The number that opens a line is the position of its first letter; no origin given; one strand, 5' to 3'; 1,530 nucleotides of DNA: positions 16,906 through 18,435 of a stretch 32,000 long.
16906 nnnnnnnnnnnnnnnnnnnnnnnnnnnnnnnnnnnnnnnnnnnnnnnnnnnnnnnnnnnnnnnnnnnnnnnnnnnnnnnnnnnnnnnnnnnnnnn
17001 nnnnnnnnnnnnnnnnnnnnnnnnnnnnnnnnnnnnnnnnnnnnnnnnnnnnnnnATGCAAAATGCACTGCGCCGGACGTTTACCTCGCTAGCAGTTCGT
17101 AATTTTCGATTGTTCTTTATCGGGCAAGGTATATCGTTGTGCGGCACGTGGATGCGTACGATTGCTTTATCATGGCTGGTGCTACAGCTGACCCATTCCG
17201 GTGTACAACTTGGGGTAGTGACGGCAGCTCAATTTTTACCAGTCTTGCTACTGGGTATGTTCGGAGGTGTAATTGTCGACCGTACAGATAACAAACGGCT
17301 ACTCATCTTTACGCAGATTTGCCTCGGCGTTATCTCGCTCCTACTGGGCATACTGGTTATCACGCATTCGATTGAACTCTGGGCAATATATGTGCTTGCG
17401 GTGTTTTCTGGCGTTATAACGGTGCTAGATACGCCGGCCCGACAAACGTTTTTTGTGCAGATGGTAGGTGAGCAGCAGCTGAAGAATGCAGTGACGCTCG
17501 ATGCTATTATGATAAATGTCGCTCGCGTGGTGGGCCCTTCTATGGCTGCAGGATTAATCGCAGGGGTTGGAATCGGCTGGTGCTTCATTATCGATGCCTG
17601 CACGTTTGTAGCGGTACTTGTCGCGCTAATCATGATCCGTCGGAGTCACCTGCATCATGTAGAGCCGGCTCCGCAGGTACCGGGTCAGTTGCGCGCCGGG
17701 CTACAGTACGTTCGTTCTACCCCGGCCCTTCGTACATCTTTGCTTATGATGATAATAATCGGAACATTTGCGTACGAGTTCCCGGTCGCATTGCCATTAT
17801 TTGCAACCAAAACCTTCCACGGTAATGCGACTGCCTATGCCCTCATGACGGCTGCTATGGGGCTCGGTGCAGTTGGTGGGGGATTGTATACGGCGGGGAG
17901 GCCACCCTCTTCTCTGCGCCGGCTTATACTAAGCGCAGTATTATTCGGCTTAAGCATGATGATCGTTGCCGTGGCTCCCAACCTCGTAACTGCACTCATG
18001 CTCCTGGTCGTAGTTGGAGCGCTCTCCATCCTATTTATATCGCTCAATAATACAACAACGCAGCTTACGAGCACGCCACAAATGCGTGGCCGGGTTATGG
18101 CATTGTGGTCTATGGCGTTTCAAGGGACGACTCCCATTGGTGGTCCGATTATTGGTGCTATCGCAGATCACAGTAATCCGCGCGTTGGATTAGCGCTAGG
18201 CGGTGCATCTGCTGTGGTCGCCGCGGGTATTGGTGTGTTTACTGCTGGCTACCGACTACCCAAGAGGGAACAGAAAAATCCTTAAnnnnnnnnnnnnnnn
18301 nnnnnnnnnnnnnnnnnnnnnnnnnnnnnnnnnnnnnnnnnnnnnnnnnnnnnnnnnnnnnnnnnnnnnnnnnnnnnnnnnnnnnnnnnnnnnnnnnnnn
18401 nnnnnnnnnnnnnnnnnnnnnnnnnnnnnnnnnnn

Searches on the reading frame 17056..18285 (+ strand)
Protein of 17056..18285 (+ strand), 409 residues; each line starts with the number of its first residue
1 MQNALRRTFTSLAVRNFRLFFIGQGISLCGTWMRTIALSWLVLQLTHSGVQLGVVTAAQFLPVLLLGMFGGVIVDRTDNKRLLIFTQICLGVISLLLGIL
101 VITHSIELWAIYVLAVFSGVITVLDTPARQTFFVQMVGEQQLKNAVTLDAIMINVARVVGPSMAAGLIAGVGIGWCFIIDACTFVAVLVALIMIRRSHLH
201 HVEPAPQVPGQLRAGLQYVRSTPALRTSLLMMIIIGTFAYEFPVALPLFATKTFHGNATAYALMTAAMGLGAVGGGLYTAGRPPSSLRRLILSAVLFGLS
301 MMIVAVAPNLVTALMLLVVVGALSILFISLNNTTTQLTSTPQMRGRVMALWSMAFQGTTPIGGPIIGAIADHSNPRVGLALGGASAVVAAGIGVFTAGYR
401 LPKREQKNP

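Call 6: search_protein_families(library=ncbifam, proteins=[window:17056-18285:+], max_evalue=0.1)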
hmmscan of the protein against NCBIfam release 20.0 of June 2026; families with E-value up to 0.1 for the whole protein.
window:17056-18285:+ (409 aa): 12 families
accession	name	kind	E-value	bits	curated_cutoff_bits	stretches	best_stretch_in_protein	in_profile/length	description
TIGR00900.1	2A0121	subfamily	9.5e-54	183.1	319.6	1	17-372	1-362/364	H+ Antiporter protein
NF007792.0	PRK10489.1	equivalog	1.7e-38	132.7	324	1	15-391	17-393/419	enterobactin transporter EntS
NF052575.1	MFS_efflux_Tap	equivalog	4.2e-20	72.1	625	1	28-378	17-376/401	multidrug efflux MFS transporter Tap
NF000245.1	macrolide_MefA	exception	4.3e-16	59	675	1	16-373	10-373/405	macrolide efflux MFS transporter Mef(A)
NF012178.0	tet_MFS_V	exception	5.4e-16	58.7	640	1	12-398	5-399/409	tetracycline efflux MFS transporter Tet(V)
NF000246.1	macrolide_MefC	exception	1.2e-15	57.5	870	1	19-392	12-390/407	macrolide efflux MFS transporter Mef(C)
NF000051.1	macrolide_MefB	exception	2.9e-15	56.1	800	1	15-371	9-370/409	macrolide efflux MFS transporter Mef(B)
NF000154.1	macrolide_MefEN2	exception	8.5e-15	54.9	800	1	21-349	12-344/401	macrolide efflux MFS transporter Mef(En2)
NF006386.0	PRK08633.1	equivalog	2.4e-11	42.1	1221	1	45-351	42-363/1147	acyl-[ACP]--phospholipid O-acyltransferase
TIGR00880.1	2_A_01_02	superfamily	1.6e-06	28.3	131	2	63-194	11-137/141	multidrug resistance protein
TIGR00711.1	efflux_EmrB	subfamily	3.5e-06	26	230.2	1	290-367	69-146/485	DHA2 family efflux MFS transporter permease subunit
TIGR00893.1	2A0114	subfamily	0.0023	16.9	395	1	43-389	22-391/399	D-galactonate transporter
